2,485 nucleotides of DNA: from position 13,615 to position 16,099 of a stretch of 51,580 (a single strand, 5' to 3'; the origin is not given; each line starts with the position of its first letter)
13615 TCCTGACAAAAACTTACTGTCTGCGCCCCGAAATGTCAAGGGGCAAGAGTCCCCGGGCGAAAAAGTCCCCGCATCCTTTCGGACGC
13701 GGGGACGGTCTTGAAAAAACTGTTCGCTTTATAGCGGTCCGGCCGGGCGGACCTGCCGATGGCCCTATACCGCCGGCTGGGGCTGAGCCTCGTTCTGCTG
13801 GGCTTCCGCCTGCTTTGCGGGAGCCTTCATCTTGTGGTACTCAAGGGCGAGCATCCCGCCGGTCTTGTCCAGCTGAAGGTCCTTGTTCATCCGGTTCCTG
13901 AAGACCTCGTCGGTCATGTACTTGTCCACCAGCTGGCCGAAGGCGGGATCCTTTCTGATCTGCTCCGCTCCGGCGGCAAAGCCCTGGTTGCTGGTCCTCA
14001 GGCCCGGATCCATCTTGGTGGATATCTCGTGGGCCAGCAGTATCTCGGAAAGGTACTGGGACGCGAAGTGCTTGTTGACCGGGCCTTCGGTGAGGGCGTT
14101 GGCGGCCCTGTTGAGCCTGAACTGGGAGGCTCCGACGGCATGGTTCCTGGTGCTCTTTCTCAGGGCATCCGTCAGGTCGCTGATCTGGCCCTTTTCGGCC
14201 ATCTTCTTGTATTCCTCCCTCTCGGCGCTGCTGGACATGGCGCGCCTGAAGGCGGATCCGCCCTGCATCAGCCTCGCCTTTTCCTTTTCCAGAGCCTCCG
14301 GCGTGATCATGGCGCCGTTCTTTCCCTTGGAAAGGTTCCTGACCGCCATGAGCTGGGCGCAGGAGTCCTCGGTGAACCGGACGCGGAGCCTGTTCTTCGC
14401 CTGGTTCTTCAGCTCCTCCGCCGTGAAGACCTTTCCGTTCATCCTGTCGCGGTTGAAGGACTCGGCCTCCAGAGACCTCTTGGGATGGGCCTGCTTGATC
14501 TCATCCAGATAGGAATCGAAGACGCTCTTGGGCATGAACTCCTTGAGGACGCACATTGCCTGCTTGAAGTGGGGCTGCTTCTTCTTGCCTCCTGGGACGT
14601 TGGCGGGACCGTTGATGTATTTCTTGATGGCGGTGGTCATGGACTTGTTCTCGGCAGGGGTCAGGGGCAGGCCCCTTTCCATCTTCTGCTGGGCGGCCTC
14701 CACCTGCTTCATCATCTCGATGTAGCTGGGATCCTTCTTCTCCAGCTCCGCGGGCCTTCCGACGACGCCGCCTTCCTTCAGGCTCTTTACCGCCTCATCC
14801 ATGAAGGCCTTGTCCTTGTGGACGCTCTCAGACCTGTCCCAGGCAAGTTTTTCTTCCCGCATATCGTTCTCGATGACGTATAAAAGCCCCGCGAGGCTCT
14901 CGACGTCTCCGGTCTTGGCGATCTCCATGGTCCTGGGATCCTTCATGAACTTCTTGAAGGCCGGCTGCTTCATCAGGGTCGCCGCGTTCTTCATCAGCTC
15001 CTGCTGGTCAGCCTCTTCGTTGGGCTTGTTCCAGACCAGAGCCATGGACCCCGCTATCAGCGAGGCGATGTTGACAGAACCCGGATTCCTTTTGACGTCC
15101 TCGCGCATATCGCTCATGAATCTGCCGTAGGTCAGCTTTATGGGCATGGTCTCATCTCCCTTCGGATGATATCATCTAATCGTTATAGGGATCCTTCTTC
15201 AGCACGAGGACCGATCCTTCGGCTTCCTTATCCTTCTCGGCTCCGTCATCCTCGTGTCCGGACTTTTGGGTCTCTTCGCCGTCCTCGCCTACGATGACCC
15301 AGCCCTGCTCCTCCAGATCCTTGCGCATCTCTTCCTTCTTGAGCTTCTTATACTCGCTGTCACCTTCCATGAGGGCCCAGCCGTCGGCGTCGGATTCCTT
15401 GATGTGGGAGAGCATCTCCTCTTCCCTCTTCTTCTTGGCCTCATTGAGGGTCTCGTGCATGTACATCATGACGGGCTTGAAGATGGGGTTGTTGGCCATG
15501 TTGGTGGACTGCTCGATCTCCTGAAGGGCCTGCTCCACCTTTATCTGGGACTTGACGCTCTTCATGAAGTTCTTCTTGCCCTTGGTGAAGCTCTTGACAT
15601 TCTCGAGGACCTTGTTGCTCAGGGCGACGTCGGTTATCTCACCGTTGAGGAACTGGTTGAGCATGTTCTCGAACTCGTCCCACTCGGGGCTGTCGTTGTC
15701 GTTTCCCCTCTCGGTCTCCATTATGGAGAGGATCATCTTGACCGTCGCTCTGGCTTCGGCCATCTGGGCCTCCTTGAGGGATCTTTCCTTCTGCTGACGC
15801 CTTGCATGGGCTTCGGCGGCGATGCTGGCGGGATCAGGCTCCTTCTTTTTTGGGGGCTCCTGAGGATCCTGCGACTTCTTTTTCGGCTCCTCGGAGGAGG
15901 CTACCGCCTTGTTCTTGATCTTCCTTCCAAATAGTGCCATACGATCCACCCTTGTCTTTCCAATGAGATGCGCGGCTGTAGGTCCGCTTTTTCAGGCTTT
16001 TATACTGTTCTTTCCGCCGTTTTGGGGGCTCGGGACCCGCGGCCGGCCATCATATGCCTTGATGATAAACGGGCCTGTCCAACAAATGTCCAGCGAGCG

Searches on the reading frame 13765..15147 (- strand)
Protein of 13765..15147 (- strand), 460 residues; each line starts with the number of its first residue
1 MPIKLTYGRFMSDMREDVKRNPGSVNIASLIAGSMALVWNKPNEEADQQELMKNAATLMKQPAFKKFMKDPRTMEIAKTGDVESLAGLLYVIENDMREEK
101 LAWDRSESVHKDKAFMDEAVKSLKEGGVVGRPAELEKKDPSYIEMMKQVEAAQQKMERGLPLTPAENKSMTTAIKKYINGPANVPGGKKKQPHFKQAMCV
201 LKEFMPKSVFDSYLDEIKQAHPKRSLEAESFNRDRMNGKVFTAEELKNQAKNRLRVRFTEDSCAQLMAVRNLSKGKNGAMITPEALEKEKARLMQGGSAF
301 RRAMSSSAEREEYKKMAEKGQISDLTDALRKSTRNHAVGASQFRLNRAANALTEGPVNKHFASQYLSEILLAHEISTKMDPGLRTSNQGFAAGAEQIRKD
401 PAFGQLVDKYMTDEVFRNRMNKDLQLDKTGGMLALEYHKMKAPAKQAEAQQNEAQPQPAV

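Call 7: search_protein_families(library=pfam, proteins=[window:13765-15147:-], max_evalue=0.01)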
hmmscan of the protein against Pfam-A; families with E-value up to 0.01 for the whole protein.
window:13765-15147:- (460 aa): 0 families

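Call 31: find_homologous_proteins(query=window:13765-15147:-, max_evalue=0.00001)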
Query window:13765-15147:- (460 aa): 13 proteins with E <= 0.00001 among 8000 candidates.
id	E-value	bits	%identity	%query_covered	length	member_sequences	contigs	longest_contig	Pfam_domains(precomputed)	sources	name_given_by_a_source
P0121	7.3e-295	995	99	100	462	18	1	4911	-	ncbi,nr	ncbi:MAG: hypothetical protein II700_08510 [Firmicutes bacterium]|nr:hypothetical protein [Bacillota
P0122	5.1e-147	509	99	52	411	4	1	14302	PF00072.31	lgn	-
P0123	8.7e-136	472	50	98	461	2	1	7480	-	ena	-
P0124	6.7e-131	455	48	100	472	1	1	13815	-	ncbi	-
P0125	2.3e-124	434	48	96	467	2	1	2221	-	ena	-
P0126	2.4e-117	411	45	98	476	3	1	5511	-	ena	-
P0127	1.6e-116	408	48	91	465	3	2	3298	-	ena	-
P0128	2.6e-116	407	44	95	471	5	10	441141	-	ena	-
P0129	6.2e-114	400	44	99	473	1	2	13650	-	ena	-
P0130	2.6e-111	391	44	97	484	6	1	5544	-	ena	-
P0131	7.6e-111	389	43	95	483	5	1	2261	-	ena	-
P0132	3.3e-104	367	47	84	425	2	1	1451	-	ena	-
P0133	1.2e-70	257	33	99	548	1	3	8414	-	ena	-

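Call 32: find_encoding_contigs(protein=P0128, flank=10000, max_places=2)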
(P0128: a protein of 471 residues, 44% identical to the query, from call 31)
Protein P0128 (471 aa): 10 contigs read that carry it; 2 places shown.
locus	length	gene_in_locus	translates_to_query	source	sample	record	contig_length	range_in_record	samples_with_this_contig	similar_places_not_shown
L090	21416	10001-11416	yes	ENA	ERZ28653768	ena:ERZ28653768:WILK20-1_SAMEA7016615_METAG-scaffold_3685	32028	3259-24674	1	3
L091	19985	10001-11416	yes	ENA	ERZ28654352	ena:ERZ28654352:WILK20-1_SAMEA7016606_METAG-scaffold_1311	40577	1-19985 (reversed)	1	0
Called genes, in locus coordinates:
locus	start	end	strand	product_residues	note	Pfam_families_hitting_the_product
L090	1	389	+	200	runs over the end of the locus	-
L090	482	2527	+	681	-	-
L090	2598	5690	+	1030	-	-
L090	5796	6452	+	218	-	-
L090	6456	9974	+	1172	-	-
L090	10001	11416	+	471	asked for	-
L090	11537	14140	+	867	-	-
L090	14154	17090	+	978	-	PF03699:UPF0182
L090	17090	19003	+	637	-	PF00120:Gln-synt_C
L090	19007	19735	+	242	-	PF00106:adh_short, PF08659:KR, PF13561:adh_short_C2, PF08643:DUF1776 (weak)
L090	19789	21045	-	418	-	PF05977:MFS_3 (weak), PF07690:MFS_1, PF12832:MFS_1_like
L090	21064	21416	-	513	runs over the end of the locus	PF09587:PGA_cap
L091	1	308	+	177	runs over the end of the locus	-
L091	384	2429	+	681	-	-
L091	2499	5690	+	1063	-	-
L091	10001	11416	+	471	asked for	-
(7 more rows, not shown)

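Call 33: find_encoding_contigs(protein=P0124, flank=10000, max_places=2)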
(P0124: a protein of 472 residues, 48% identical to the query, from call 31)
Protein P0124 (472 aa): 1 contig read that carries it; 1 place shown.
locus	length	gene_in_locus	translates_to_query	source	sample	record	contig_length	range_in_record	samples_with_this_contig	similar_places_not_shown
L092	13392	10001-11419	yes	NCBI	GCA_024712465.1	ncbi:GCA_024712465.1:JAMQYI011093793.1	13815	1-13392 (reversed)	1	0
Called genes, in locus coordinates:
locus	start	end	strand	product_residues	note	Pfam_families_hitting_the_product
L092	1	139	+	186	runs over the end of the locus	?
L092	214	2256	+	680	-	-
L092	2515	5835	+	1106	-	-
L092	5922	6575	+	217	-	-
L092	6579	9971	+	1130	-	-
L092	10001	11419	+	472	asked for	-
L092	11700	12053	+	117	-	-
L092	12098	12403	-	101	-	PF14330:DUF4387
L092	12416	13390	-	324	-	?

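Call 65: search_protein_families(library=ncbifam, proteins=[window:13765-15147:-], max_evalue=0.01)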
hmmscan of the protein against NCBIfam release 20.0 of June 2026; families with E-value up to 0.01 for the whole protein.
window:13765-15147:- (460 aa): 0 families

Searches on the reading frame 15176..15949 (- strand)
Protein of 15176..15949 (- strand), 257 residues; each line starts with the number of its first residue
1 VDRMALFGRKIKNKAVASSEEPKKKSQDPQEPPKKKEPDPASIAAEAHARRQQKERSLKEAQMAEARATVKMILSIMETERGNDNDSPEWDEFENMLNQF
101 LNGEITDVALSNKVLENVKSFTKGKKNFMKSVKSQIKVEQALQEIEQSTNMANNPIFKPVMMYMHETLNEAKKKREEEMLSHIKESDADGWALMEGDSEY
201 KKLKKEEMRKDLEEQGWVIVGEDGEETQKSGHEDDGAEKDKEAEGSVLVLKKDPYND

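Call 7: search_protein_families(library=pfam, proteins=[window:15176-15949:-], max_evalue=0.01)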
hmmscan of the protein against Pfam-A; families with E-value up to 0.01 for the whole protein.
window:15176-15949:- (257 aa): 0 families

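Call 65: search_protein_families(library=ncbifam, proteins=[window:15176-15940:-], max_evalue=0.01)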
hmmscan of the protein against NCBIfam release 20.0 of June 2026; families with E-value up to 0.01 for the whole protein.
window:15176-15940:- (254 aa): 1 family
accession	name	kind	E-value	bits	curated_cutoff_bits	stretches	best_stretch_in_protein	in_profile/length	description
TIGR01250.1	pro_imino_pep_2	subfamily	0.0047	16.5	167.65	1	107-198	126-213/288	proline iminopeptidase-family hydrolase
